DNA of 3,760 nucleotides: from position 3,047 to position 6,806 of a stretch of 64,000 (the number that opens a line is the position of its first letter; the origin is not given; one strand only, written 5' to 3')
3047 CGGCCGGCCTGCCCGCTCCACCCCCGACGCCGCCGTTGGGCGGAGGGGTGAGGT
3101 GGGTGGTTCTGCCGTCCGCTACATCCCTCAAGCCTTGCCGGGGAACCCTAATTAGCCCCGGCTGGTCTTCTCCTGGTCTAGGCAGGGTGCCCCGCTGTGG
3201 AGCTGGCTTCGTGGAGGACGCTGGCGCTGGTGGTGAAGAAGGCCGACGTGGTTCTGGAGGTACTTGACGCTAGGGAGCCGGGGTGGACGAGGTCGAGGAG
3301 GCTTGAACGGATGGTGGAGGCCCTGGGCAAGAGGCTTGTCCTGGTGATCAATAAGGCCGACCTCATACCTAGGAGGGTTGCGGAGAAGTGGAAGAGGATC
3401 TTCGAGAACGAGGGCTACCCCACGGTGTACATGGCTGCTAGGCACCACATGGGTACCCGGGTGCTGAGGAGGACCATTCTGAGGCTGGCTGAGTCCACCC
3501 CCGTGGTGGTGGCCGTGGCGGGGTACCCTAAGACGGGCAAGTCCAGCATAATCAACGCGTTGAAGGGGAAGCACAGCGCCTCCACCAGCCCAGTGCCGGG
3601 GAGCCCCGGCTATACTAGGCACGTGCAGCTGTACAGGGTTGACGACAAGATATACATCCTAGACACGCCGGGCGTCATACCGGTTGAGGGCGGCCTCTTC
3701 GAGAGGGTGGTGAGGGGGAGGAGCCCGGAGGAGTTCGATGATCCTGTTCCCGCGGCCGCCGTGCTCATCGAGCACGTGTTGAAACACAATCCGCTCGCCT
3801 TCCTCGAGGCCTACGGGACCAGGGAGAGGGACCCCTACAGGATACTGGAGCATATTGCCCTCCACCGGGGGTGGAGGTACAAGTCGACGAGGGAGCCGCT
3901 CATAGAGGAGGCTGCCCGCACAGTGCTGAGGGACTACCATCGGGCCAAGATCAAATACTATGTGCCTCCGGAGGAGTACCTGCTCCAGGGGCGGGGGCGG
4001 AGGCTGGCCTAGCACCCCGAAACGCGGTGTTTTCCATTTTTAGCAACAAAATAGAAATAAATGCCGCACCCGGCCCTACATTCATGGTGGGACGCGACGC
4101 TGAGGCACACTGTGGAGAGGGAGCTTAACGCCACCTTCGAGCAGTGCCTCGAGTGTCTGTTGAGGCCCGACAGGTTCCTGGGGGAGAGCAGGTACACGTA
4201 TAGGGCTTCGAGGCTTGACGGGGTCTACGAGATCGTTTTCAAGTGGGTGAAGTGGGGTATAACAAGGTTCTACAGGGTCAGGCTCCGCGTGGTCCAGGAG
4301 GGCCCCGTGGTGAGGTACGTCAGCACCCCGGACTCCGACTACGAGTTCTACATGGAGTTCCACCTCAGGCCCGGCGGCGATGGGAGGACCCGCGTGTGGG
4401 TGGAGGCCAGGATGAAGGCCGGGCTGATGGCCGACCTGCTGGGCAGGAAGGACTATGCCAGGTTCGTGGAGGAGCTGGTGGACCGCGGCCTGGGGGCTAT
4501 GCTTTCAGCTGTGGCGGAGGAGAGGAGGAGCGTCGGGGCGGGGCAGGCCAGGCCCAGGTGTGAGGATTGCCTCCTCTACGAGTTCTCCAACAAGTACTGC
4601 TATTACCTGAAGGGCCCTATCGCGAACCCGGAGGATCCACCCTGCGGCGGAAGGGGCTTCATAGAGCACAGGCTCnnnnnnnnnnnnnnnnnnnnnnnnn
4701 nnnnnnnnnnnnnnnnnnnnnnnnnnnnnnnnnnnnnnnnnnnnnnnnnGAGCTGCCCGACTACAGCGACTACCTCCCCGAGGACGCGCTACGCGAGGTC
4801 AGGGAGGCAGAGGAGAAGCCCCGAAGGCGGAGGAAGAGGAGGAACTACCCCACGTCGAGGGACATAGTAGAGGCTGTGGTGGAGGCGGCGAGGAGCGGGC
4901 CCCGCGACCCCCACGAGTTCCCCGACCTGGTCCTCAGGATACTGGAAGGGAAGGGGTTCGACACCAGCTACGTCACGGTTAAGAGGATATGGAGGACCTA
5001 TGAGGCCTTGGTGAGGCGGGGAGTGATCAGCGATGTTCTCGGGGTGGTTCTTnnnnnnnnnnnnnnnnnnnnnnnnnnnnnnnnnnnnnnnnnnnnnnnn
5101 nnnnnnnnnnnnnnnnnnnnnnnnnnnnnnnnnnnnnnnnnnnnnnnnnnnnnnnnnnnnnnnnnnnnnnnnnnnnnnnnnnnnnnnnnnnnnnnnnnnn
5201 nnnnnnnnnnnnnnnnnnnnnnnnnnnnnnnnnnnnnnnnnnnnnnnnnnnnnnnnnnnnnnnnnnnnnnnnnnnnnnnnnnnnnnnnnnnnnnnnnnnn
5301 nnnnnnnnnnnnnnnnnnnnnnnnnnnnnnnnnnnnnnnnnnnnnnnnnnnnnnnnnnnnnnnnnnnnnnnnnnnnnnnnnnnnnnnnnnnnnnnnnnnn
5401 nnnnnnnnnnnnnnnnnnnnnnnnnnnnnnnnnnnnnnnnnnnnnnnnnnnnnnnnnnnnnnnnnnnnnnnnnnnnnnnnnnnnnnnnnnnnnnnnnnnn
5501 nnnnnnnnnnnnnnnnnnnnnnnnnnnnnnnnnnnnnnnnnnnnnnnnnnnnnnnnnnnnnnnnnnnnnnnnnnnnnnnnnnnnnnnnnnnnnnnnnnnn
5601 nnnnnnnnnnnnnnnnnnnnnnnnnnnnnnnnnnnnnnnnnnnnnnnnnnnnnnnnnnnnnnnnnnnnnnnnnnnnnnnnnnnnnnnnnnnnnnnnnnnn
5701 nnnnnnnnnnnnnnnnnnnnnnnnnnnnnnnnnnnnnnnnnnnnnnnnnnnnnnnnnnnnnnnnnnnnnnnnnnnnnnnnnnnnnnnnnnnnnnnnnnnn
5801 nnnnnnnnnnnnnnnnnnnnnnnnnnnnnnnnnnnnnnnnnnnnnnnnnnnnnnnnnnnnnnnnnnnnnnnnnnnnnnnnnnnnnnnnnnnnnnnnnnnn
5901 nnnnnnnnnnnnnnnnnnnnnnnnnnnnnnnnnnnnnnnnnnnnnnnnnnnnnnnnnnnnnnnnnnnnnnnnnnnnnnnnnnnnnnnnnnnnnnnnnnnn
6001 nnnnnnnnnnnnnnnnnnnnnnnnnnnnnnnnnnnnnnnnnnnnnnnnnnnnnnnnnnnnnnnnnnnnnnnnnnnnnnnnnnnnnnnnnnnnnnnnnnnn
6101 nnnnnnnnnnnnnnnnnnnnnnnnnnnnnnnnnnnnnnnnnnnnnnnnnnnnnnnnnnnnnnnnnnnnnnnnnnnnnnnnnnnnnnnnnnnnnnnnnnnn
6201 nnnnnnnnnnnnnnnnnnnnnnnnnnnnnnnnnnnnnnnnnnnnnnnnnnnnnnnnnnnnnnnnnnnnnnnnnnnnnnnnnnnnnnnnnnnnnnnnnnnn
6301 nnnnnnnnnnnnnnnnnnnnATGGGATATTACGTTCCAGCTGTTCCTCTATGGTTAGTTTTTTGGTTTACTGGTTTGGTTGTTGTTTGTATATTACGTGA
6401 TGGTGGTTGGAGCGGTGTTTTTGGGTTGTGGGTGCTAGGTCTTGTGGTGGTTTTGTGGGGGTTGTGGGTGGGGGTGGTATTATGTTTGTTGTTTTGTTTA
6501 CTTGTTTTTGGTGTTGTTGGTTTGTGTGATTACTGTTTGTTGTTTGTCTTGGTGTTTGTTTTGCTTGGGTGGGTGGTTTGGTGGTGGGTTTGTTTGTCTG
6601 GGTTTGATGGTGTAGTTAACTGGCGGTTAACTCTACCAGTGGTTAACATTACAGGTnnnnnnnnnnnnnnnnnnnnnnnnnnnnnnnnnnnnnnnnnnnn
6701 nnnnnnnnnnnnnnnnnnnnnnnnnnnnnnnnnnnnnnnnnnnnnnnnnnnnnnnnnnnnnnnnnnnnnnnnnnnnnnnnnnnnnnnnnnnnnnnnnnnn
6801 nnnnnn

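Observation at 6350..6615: About 265-bp tract that is ~91% G+T on one strand (telomere-like or G4-prone low complexity) in a non-coding gap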

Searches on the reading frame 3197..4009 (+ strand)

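Call 54: search_protein_families(library=pfam, proteins=[window:3197-4009:+], max_evalue=0.01)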
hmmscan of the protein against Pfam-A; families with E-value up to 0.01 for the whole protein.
window:3197-4009:+ (271 aa): 5 families
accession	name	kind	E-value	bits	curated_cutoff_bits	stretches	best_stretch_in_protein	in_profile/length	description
PF01926.29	MMR_HSR1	-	4.4e-16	59.4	21.9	1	105-162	2-58/113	50S ribosome-binding GTPase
PF03193.22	RsgA_GTPase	-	4.1e-15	56.5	30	1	18-160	25-168/174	RsgA GTPase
PF02421.24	FeoB_N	-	2.1e-09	37.5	27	1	104-161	2-58/156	Ferrous iron transport protein B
PF00350.29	Dynamin_N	-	1.3e-06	29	27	0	105-134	1-30/168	Dynamin family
PF00009.33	GTP_EFTU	-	0.0002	21.4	26.5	1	13-97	90-185/188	Elongation factor Tu GTP binding domain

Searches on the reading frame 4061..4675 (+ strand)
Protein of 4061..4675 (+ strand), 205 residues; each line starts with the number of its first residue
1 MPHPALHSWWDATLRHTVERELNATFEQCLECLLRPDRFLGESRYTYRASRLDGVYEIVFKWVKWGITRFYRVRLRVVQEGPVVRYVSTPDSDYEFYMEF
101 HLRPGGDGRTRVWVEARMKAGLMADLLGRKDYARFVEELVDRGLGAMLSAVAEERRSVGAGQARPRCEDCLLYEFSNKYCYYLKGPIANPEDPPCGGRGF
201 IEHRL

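Call 54: search_protein_families(library=pfam, proteins=[window:4061-4675:+], max_evalue=0.01)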
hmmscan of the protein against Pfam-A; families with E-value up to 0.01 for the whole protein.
window:4061-4675:+ (205 aa): 0 families

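Call 65: find_homologous_proteins(query=window:4061-4675:+, max_evalue=0.00001)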
Query window:4061-4675:+ (205 aa): 9 proteins with E <= 0.00001 among 261 candidates.
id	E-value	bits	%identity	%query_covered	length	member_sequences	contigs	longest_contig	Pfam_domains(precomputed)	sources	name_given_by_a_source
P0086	2.3e-135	467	99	99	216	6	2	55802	-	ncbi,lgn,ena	-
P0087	8.6e-108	377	86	94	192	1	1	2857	-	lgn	-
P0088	2.1e-85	304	69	94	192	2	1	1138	-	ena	-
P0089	1.2e-53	200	52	92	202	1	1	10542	PF10604.16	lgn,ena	-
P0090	5.6e-51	191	53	92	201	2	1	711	PF10604.16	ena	-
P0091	5.2e-49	185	48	92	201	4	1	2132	-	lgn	-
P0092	1.7e-48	183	48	92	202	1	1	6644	-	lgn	-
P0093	1.6e-43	167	45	92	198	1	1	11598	-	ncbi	-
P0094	1.8e-37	147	43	91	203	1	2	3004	-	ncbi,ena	-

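Call 66: find_encoding_contigs(protein=P0089, flank=6000, max_places=2)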
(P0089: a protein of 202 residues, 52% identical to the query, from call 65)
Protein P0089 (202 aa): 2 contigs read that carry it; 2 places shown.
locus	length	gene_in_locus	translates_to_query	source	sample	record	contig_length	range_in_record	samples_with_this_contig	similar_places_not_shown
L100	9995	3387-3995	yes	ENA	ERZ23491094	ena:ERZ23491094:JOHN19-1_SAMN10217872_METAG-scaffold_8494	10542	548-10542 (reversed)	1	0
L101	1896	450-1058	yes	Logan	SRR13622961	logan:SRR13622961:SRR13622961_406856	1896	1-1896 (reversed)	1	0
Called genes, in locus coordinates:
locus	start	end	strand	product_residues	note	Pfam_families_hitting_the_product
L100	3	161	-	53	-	?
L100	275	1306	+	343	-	PF04055:Radical_SAM, PF13353:Fer4_12 (weak)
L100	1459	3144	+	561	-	PF00501:AMP-binding, PF13193:AMP-binding_C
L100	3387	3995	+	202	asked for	PF10604:Polyketide_cyc2 (weak)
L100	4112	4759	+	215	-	PF00687:Ribosomal_L1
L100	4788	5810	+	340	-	PF00466:Ribosomal_L10, PF17777:RL10P_insert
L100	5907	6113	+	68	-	PF21965:SAMP2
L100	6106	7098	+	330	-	PF01171:ATP_bind_3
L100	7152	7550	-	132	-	-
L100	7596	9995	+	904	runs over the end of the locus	PF01411:tRNA-synt_2c, PF07973:tRNA_SAD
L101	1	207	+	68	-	?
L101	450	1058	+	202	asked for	PF10604:Polyketide_cyc2 (weak)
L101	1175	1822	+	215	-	PF00687:Ribosomal_L1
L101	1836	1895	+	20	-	?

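Call 67: find_encoding_contigs(protein=P0088, flank=3000, max_places=2)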
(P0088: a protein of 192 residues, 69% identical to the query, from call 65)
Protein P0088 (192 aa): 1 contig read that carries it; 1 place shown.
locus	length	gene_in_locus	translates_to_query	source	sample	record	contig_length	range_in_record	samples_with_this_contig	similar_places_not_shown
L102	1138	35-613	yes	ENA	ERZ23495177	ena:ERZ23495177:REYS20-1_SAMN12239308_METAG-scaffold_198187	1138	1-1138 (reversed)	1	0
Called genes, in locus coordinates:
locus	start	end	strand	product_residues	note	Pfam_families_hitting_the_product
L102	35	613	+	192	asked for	-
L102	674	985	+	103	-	-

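Call 68: find_encoding_contigs(protein=P0093, flank=6000, max_places=2)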
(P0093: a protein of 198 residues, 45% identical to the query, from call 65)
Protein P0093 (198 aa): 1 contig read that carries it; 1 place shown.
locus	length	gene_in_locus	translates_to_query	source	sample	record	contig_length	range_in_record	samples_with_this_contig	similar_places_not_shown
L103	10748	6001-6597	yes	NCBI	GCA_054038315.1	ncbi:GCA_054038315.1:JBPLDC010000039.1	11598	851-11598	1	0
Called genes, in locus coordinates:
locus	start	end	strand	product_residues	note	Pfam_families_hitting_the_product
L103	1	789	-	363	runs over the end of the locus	PF01368:DHH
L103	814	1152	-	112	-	-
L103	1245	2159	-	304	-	PF13085:Fer2_3, PF00037:Fer4 (weak), PF13183:Fer4_8, PF13237:Fer4_10, PF13484:Fer4_16 (weak), PF13534:Fer4_17 (weak)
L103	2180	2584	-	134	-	PF01127:Sdh_cyt (weak)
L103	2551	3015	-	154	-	PF01127:Sdh_cyt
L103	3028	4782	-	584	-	PF00890:FAD_binding_2, PF02910:Succ_DH_flav_C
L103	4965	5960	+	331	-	PF00520:Ion_trans, PF07885:Ion_trans_2, PF02254:TrkA_N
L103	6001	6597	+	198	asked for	-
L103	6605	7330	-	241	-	PF01411:tRNA-synt_2c, PF07973:tRNA_SAD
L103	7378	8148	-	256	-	PF04055:Radical_SAM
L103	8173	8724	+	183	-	-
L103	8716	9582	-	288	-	PF00753:Lactamase_B, PF12706:Lactamase_B_2 (faint)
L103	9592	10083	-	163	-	PF06695:Sm_multidrug_ex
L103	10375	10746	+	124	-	?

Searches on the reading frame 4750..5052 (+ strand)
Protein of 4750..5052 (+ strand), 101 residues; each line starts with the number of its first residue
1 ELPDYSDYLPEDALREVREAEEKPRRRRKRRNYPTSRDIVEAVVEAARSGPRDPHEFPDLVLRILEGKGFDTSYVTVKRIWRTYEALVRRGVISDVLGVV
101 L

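Call 54: search_protein_families(library=pfam, proteins=[window:4750-5052:+], max_evalue=0.01)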
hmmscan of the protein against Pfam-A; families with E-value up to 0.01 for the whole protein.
window:4750-5052:+ (101 aa): 1 family
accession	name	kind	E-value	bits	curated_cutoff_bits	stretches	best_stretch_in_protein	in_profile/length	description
PF13565.12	HTH_32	-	0.002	19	33.7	1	21-81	18-73/73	Homeodomain-like domain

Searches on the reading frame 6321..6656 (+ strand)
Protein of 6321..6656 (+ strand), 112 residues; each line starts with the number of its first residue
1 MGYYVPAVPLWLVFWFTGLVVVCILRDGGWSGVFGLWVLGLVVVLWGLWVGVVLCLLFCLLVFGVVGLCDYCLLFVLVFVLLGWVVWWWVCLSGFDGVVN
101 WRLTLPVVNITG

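Call 34: find_homologous_proteins(query=window:6321-6656:+, max_evalue=0.01)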
Query window:6321-6656:+ (112 aa): 2 proteins with E <= 0.01 among 65 candidates.
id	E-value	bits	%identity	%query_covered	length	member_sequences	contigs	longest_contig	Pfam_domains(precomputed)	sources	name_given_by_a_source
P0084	5.0e-37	145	99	69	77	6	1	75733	-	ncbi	-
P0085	2.6e-24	104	81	42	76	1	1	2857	-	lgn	-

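Call 35: find_encoding_contigs(protein=P0085, flank=5000)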
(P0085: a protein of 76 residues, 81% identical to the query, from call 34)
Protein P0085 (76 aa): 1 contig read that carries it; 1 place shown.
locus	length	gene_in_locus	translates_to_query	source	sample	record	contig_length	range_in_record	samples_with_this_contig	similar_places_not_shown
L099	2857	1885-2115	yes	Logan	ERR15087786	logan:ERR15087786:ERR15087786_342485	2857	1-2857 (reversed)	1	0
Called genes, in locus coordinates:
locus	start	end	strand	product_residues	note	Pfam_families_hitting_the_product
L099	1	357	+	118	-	?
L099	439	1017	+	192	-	-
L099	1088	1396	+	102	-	-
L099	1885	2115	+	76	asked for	-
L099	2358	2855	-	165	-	?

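Call 54: search_protein_families(library=pfam, proteins=[window:6321-6656:+], max_evalue=0.01)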
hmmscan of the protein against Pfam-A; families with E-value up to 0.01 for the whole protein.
window:6321-6656:+ (112 aa): 0 families
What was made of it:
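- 6321..6659 (+): 112-codon ORF across the tract, judged not to be the reason for conservation. No Pfam match (call 54).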

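Call 57: search_protein_representatives(protein=window:6321-6656:+)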
Query: 112 residues. Proteins with E-value up to 0.001 (for the whole library): 1; up to 1e-10: 1; up to 1e-30: 0. The best 1 are listed.
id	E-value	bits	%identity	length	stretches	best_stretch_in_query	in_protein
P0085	8.3e-25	103.7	78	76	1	40-112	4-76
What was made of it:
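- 6321..6659 (+): No homologue was found outside the lineage among 1.84 billion representatives (call 57).
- On Protein-coding gene (plus-strand 112-codon ORF): Only P0084 and P0085 were found (calls 34, 57).
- No homologue exists beyond the lineage (calls 34, 57).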
